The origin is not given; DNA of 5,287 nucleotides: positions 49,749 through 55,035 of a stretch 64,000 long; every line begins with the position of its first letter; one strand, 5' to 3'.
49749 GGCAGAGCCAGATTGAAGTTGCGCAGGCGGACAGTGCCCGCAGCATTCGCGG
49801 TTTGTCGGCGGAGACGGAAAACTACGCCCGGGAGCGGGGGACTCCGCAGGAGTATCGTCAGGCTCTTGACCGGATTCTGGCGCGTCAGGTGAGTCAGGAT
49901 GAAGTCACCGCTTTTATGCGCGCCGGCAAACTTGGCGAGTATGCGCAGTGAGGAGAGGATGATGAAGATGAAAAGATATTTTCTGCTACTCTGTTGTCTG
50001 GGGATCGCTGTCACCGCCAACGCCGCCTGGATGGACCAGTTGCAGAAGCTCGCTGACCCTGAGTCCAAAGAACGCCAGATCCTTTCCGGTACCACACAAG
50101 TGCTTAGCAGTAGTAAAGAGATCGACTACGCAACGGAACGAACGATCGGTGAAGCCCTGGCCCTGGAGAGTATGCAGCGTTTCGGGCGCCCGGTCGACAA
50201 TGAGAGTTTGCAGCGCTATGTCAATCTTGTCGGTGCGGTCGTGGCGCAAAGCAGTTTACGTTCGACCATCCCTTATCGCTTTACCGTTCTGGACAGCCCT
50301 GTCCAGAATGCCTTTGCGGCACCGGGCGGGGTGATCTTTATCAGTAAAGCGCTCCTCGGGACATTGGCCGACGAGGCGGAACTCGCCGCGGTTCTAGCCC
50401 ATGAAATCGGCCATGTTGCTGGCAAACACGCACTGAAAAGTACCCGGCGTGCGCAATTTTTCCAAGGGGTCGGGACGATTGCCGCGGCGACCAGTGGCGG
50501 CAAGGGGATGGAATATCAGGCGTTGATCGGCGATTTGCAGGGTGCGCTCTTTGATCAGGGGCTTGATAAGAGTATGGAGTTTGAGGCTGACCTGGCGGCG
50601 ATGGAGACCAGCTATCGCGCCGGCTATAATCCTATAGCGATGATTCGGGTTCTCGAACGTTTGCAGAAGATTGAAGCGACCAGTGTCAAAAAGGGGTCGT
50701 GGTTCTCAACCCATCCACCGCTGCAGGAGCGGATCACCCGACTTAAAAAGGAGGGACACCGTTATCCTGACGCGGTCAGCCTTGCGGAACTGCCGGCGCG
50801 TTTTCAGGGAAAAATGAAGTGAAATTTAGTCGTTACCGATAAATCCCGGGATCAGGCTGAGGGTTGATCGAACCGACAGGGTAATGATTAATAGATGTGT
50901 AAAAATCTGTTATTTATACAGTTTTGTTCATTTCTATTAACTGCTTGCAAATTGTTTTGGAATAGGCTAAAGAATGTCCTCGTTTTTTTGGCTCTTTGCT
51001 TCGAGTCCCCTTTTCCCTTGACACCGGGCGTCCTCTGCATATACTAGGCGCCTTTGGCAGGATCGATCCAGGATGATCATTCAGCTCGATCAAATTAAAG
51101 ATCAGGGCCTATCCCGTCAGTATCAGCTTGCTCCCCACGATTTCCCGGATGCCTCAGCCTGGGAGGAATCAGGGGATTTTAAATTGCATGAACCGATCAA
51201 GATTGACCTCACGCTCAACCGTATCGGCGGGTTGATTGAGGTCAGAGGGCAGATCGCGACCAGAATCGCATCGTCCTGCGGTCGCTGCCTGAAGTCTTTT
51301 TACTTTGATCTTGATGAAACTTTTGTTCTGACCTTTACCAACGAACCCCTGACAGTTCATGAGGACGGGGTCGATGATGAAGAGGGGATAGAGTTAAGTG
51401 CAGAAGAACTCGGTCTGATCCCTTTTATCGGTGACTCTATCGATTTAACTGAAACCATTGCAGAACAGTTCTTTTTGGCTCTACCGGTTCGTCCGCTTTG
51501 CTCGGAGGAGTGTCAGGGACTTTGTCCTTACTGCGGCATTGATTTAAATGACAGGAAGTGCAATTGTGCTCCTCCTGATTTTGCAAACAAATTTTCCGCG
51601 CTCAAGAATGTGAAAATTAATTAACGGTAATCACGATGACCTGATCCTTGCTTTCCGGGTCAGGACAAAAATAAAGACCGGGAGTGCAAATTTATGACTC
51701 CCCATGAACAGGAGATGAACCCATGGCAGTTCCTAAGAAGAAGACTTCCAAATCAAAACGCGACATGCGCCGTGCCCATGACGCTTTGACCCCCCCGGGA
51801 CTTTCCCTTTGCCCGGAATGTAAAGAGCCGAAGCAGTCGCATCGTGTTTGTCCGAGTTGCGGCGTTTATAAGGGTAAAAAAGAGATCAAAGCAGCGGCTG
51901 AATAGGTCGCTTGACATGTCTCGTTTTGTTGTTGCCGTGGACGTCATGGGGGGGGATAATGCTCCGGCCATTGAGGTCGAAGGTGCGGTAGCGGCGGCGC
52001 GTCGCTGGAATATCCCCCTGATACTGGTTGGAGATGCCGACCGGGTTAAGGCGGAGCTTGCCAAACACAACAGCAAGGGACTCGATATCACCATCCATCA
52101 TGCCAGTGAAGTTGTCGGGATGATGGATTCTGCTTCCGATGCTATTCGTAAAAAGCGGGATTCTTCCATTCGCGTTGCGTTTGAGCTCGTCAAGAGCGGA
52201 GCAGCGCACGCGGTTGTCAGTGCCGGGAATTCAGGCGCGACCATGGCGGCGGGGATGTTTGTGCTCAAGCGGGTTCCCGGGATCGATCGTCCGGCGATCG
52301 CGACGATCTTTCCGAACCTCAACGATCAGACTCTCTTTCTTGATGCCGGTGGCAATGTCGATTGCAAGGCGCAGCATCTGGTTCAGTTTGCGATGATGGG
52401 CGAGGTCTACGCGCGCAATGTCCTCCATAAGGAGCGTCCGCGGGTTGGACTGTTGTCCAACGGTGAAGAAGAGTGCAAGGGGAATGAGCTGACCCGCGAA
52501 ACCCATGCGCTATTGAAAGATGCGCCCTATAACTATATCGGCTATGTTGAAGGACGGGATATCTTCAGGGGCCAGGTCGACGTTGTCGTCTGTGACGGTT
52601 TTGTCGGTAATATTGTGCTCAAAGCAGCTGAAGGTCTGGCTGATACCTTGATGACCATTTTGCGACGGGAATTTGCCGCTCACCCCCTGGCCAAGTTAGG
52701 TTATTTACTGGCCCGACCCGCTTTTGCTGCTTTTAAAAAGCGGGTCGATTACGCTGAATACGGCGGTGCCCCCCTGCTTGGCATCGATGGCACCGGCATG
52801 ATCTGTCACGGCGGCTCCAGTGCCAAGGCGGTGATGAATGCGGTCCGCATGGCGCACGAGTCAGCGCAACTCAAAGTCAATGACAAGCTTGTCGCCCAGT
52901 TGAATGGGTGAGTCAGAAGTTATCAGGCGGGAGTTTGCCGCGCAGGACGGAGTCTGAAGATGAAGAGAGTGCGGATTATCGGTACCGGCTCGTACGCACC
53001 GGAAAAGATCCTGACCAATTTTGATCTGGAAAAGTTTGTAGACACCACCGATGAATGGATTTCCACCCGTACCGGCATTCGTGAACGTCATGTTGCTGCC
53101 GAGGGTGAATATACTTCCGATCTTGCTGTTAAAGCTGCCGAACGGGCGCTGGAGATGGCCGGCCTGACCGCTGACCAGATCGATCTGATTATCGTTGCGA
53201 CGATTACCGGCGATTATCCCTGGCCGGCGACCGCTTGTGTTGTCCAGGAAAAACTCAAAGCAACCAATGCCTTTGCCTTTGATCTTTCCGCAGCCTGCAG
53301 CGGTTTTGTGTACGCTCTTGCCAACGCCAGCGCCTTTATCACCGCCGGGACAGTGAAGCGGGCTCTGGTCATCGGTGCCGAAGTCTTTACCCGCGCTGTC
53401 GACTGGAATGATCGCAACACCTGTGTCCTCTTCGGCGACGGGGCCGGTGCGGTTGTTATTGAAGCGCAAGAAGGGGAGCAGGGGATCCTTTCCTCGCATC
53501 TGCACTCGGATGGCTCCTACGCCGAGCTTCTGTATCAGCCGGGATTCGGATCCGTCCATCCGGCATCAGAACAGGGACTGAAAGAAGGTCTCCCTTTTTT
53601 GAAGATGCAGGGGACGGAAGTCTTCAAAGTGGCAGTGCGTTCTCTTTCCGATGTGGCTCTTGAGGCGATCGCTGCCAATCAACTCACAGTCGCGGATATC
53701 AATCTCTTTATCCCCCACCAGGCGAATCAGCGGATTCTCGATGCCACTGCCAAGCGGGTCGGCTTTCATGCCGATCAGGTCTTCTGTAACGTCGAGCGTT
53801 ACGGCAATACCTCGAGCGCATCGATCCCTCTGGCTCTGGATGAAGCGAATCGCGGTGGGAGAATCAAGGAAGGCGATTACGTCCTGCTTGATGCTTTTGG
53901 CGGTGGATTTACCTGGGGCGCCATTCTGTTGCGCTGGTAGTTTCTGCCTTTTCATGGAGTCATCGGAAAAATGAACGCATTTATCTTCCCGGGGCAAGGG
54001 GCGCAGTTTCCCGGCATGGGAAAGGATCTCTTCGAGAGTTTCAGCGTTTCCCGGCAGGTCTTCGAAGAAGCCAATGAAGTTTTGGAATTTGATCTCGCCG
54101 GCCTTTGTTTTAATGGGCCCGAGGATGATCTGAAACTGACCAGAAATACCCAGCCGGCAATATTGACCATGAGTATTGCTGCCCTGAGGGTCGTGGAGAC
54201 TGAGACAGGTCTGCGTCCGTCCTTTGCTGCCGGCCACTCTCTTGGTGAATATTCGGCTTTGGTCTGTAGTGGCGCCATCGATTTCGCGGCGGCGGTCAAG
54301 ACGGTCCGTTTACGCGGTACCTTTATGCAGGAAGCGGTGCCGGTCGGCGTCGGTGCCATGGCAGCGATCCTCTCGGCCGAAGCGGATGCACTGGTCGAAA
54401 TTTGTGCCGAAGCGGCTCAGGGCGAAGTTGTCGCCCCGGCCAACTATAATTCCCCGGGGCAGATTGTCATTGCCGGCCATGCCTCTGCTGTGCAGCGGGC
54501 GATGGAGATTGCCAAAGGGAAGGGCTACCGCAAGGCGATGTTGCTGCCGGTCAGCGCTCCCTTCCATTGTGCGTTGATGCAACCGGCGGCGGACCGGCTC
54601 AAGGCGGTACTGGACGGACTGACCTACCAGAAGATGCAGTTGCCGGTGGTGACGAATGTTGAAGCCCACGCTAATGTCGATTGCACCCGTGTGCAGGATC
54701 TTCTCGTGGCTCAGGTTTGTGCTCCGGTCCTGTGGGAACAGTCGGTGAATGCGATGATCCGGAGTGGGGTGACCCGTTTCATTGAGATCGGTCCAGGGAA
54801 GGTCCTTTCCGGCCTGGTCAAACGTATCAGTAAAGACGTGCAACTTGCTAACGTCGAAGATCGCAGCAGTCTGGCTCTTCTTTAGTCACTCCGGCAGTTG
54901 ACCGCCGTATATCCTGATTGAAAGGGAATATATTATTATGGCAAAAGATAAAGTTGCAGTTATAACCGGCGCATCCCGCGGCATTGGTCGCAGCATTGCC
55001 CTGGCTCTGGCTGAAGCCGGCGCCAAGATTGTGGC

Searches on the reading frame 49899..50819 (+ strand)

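Call 78: search_protein_families(library=pfam, max_evalue=0.0001, proteins=[window:49899-50819:+])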
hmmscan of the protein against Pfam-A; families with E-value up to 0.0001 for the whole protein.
window:49899-50819:+ (307 aa): 1 family
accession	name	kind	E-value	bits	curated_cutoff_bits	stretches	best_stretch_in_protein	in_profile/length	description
PF01435.24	Peptidase_M48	-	1.9e-32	113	20.3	1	105-284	4-184/186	Peptidase family M48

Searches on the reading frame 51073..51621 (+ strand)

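Call 78: search_protein_families(library=pfam, max_evalue=0.0001, proteins=[window:51073-51621:+])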
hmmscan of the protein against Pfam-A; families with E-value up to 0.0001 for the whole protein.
window:51073-51621:+ (183 aa): 1 family
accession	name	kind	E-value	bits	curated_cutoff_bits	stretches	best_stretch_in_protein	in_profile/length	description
PF02620.22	YceD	-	9.1e-26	90.7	33.2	1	57-181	1-119/119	Large ribosomal RNA subunit accumulation protein YceD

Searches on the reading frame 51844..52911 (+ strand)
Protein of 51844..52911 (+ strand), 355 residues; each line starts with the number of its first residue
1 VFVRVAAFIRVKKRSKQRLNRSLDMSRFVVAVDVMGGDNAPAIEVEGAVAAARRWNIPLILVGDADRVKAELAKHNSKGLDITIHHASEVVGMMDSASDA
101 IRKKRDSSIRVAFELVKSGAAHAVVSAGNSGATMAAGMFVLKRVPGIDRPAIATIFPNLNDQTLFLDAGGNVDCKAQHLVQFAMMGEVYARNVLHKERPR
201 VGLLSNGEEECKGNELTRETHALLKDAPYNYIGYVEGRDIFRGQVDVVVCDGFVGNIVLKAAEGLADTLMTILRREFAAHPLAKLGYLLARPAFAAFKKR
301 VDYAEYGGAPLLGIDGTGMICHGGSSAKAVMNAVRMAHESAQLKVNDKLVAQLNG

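Call 78: search_protein_families(library=pfam, max_evalue=0.0001, proteins=[window:51844-52911:+])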
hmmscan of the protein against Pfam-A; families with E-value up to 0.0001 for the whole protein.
window:51844-52911:+ (355 aa): 1 family
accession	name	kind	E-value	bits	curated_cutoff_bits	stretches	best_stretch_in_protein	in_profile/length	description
PF02504.20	FA_synthesis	-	1.9e-112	376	29.1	1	29-346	2-322/324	Fatty acid synthesis protein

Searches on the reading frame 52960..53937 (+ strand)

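Call 78: search_protein_families(library=pfam, max_evalue=0.0001, proteins=[window:52960-53937:+])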
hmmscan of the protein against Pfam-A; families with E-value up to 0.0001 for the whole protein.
window:52960-53937:+ (326 aa): 3 families
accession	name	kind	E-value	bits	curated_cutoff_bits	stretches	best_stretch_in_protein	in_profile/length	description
PF08541.16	ACP_syn_III_C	-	2.2e-37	127.5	26.6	1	238-326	2-90/90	3-Oxoacyl-[acyl-carrier-protein (ACP)] synthase III C terminal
PF08545.16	ACP_syn_III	-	3.5e-33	113.8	24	1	107-185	1-80/80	3-Oxoacyl-[acyl-carrier-protein (ACP)] synthase III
PF00108.29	Thiolase_N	-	6e-05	23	26.4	0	36-147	7-119/260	Thiolase, N-terminal domain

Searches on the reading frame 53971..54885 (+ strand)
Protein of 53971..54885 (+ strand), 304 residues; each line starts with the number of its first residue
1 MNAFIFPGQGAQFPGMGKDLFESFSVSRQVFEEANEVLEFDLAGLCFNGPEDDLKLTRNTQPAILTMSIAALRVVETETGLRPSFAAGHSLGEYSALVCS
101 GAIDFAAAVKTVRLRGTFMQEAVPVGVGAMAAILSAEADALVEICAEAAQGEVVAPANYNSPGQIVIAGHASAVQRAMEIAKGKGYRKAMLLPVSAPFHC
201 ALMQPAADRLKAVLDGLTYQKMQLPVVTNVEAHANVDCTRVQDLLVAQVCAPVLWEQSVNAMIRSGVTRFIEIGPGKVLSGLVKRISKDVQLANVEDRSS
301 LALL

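Call 63: find_encoding_contigs(protein=window:53971-54885:+, flank=10000, max_places=1)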
Protein window:53971-54885:+ (304 aa): no gene with exactly this product is on record in the collection.

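Call 78: search_protein_families(library=pfam, max_evalue=0.0001, proteins=[window:53971-54882:+])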
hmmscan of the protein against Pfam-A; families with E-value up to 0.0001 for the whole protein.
window:53971-54882:+ (304 aa): 1 family
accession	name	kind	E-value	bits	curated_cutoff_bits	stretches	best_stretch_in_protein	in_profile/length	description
PF00698.26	Acyl_transf_1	-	5.3e-37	128.4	32.7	1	4-289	2-281/319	Acyl transferase domain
